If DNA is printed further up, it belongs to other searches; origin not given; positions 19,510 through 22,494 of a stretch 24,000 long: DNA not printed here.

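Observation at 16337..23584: Three-gene operon: Ntn-peptidase homologue + AddB-like + AddA-like in an accessory context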

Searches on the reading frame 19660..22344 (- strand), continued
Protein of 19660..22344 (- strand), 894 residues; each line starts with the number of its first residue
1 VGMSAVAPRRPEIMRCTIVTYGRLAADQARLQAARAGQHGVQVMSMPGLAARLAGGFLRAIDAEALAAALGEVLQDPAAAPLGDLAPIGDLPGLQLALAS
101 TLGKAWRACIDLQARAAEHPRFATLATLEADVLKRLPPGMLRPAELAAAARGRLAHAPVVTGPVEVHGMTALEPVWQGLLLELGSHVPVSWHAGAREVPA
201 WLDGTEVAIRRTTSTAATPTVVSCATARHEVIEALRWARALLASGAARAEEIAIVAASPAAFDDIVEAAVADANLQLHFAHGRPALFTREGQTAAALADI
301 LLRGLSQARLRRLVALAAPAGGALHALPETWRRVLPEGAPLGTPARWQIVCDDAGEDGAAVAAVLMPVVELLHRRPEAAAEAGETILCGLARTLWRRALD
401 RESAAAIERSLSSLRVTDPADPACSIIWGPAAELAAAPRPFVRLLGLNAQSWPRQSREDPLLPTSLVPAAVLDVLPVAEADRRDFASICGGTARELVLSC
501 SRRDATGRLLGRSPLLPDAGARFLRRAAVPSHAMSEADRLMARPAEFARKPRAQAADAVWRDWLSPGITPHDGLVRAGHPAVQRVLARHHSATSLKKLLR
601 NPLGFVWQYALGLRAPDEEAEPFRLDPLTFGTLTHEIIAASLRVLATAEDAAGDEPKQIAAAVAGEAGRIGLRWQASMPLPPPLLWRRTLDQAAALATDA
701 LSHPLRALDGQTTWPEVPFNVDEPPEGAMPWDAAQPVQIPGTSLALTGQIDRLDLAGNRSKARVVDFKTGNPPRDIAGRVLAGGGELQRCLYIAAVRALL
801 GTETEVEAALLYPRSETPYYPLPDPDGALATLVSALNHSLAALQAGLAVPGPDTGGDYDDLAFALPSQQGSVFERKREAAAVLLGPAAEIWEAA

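Call 90: search_solved_structures(query=A4, max_evalue=1, show_alignments=1)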
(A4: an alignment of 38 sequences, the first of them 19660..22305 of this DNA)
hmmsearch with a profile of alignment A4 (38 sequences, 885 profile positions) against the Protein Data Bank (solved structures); distinct sequences matched with E-value up to 1: 1.
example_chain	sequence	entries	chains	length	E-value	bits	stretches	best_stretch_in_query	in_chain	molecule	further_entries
3u44_B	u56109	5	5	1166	0.095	13.9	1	204-263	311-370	ATP-dependent helicase/deoxyribonuclease subunit B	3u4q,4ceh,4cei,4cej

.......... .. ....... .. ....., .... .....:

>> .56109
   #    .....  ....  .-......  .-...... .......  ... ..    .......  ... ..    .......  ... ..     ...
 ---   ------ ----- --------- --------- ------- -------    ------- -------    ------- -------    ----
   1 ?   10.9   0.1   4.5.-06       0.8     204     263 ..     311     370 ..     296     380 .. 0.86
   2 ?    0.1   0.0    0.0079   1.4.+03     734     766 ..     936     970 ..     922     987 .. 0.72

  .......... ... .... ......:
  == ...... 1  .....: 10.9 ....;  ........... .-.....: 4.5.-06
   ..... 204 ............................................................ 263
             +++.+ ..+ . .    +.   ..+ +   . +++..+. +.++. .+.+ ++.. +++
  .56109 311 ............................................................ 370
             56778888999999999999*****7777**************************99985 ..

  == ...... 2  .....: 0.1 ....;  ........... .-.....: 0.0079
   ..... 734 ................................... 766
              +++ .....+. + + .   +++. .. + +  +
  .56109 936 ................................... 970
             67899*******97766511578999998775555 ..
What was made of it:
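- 19660..22305 (-): AddB-like subunit, 881 aa. It has a C-terminal RecB-type PD-(D/E)XK nuclease, no Walker A and no Fe-S cysteines. The family profile's only PDB hit is B. subtilis AddB 3u44_B, co-linear but weak at E=0.095 (call 90).
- On AddAB-type helicase-nuclease (architecture): The profile's only PDB hit is AddB 3u44_B, but at E=0.095 (call 90).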

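Call 107: search_protein_families(library=phrogs, proteins=[window:19660-22305:-], max_evalue=0.001)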
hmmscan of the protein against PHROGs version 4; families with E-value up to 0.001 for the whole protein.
window:19660-22305:- (881 aa): 0 families

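Call 109: search_protein_families(library=padloc, proteins=[L083:1-2541:+, L083:2522-3826:+, L083:3835-6009:+, L083:12076-15411:+, L084:14940-16103:+, L084:16096-17955:+, L084:1252-4650:+, L159:5361-8861:-, L106:16053-19391:+, L164:17211-19064:+], max_evalue=0.00001)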
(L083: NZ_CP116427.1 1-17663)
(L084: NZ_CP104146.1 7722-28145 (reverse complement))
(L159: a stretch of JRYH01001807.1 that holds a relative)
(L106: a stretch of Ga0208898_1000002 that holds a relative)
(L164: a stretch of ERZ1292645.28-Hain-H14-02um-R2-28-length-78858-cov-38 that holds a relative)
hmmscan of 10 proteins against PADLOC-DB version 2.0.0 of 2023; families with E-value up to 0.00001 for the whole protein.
L083:1-2541:+ (847 aa): 1 family
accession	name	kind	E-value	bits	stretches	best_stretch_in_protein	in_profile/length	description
PDLC03958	SngA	-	4.3e-103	344.7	1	117-834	13-526/528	-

L083:2522-3826:+ (435 aa): 2 families
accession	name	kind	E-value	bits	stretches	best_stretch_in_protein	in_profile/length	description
PDLC03959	SngB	-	1.4e-176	586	1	3-419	5-427/439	-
PDLC02494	BrxD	-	1.1e-46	157.9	1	1-391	1-401/440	BrxD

L083:3835-6009:+ (725 aa): 34 families (the best 25 are shown)
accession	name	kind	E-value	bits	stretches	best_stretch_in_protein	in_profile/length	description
PDLC03960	SngC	-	1.9e-273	907.6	1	2-718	3-718/720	-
PDLC02503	BrxHI|BrxHII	-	9.4e-112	372.5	1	2-650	2-621/698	BrxHI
PDLC02501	BrxHI|BrxHII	-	4.4e-77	258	1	12-638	11-612/925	BrxHI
PDLC02897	DpdJ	-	5.5e-28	95.3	1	29-463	105-540/1570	DpdJ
PDLC02864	DpdF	-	5.2e-17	59.8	1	17-365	16-332/610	DpdF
PDLC02896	DpdJ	-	7e-15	51.8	0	119-220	332-436/1487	DpdJ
PDLC00035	DruE3|DruE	-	3e-14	49.7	1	321-363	1064-1106/1460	SNF2 family N-terminal domain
PDLC03928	PsyrT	-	4.9e-14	49.6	2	19-163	19-154/689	-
PDLC00037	DruE3|DruE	-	6.4e-14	48.6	1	322-365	1062-1105/2055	SNF2 family N-terminal domain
PDLC00036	DruE3|DruE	-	4.6e-12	41.8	0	321-363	1054-1096/2023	SNF2 family N-terminal domain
PDLC00192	HamB1|HamB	-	1.1e-11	41.1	1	22-198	267-436/1104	DEAD-box helicase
PDLC00013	DruE1|DruE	-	2.8e-11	40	0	322-361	1088-1127/1776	SNF2 family N-terminal domain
PDLC01761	Cas3b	-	5.5e-11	39.9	1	20-121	216-304/705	-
PDLC02870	DpdF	-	7.3e-11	39.2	1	19-365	9-324/534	DpdF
PDLC00015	DruE2|DruE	-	1.6e-10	37.3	0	22-68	95-141/1887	SNF2 family N-terminal domain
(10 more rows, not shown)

L083:12076-15411:+ (1112 aa): 9 families
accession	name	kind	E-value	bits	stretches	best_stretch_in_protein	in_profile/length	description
PDLC02707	PbeA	-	9.2e-16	55.6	1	150-309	242-396/672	PbeA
PDLC02704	PbeA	-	4.2e-11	40.1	1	150-310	244-402/682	PbeA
PDLC00938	Cas3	-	3.7e-08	31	1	185-500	4-331/358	CRISPR-associated helicase Cas3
PDLC01252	Cas3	-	4.4e-08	30.9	1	185-505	4-302/324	CAS-I; effector_G3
PDLC01770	Cas3g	-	3e-07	27.3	0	396-501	252-350/733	-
PDLC01439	typeIV_DinG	-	1e-06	25.7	0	173-224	27-77/575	CAS-IV-A; associated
PDLC03047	REase_I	-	2.3e-06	23.6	0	402-495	611-707/1107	Type I restriction enzyme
PDLC03042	REase_I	-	8.4e-06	21.4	0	151-301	435-577/1170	Type I restriction enzyme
PDLC03659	mREase_IV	-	9.7e-06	21.7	0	427-492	489-554/945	Type IV methyl-directed restriction enzyme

L084:14940-16103:+ (388 aa): 1 family
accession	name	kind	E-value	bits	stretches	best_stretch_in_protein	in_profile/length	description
PDLC03828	ZacA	-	2.5e-116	387.6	1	2-387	3-393/396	-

L084:16096-17955:+ (620 aa): 1 family
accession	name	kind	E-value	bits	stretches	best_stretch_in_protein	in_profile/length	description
PDLC03829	ZacB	-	6.8e-163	541.6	1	7-614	2-582/586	-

L084:1252-4650:+ (1133 aa): 50 families (the best 25 are shown)
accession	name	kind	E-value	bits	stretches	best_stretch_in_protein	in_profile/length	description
PDLC03802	RTasHel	-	8.1e-73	244.4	2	194-612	3-368/675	DRT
PDLC00117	GajB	-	8.3e-63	210.8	3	362-595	160-390/604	UrvD helicase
PDLC00114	GajB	-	2e-61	206.3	2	197-584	8-378/635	UrvD helicase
PDLC00132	GajB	-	1.4e-54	183.8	1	198-498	5-292/625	UrvD helicase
PDLC00103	GajB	-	3.3e-47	159.7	2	201-569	20-358/612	UrvD helicase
PDLC00127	GajB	-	1.4e-46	157.2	2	194-576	6-356/594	UrvD helicase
PDLC00112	GajB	-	2.3e-36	123.6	1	200-516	10-303/581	UrvD helicase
PDLC00130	GajB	-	1.3e-35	120.8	1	201-585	8-364/589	UrvD helicase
PDLC00123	GajB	-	3.5e-32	109.7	2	394-577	150-325/540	UrvD helicase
PDLC00107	GajB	-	3.9e-31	106.3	3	392-579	187-368/587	UrvD helicase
PDLC00119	GajB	-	2.5e-30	104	1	211-498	17-293/565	UrvD helicase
PDLC00134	GajB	-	4e-30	103.3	1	205-563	24-354/431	UrvD helicase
PDLC00144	GajB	-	1.3e-29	101.2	2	392-581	132-321/559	UrvD helicase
PDLC00122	GajB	-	1.8e-29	101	2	402-507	144-248/502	UrvD helicase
PDLC00121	GajB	-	6.8e-28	95.5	2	357-498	142-276/565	UrvD helicase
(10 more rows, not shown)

L159:5361-8861:- (1167 aa): 47 families (the best 25 are shown)
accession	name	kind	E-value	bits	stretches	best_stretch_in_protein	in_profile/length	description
PDLC00659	HmaA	-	0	1592.2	1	4-1165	3-1171/1176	SNF2 helicase / DEAD-box helicase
PDLC02620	DrmD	-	2.2e-117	391.4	1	99-715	93-691/1060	DrmD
PDLC02621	DrmD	-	9.2e-101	336.6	1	125-1000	140-1015/1040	DrmD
PDLC02500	BrxHI|BrxHII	-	1.1e-94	316.8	1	21-755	15-713/933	BrxHI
PDLC02504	BrxHI|BrxHII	-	9.5e-94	313.1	1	78-1013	82-964/971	BrxHII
PDLC02572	DrmA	-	3.2e-67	225.3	1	82-659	102-681/1043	DrmA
PDLC02632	DrmD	-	4.3e-65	218.5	1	81-620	106-640/662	DrmD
PDLC02633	DrmD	-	1.1e-58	197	1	19-608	44-631/839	DrmD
PDLC02623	DrmD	-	1.2e-57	193.4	2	329-793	401-812/1040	DrmD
PDLC02619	DrmD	-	1.9e-51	173.2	1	87-700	16-628/872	DrmD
PDLC02634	DrmD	-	6.6e-49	164.5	1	106-810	92-774/900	DrmD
PDLC02624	DrmD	-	2.2e-43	146.7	1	144-657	2-524/652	DrmD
PDLC02843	DpdE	-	3e-41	139.3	2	98-293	151-318/1091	DpdE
PDLC02840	DpdE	-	1.2e-40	137.7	2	102-292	156-322/1091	DpdE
PDLC02853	DpdE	-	4.6e-31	105.6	2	83-400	75-406/985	DpdE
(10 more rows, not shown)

L106:16053-19391:+ (1113 aa): 7 families
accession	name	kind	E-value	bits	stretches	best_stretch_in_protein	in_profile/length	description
PDLC02707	PbeA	-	4.1e-15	53.4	1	184-311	271-397/672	PbeA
PDLC02704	PbeA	-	2.4e-10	37.5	1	156-347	249-422/682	PbeA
PDLC01252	Cas3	-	1.4e-07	29.3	1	186-508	4-304/324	CAS-I; effector_G3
PDLC01439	typeIV_DinG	-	2.5e-07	27.7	0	383-466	394-471/575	CAS-IV-A; associated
PDLC01770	Cas3g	-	3.7e-07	27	0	396-502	251-350/733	-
PDLC00938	Cas3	-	2.3e-06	25.1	0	186-497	4-324/358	CRISPR-associated helicase Cas3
PDLC03659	mREase_IV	-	5.1e-06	22.6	0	398-504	461-565/945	Type IV methyl-directed restriction enzyme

L164:17211-19064:+ (618 aa): 1 family
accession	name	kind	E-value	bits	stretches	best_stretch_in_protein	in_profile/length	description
PDLC03829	ZacB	-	2.6e-172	572.7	1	7-612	2-584/586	-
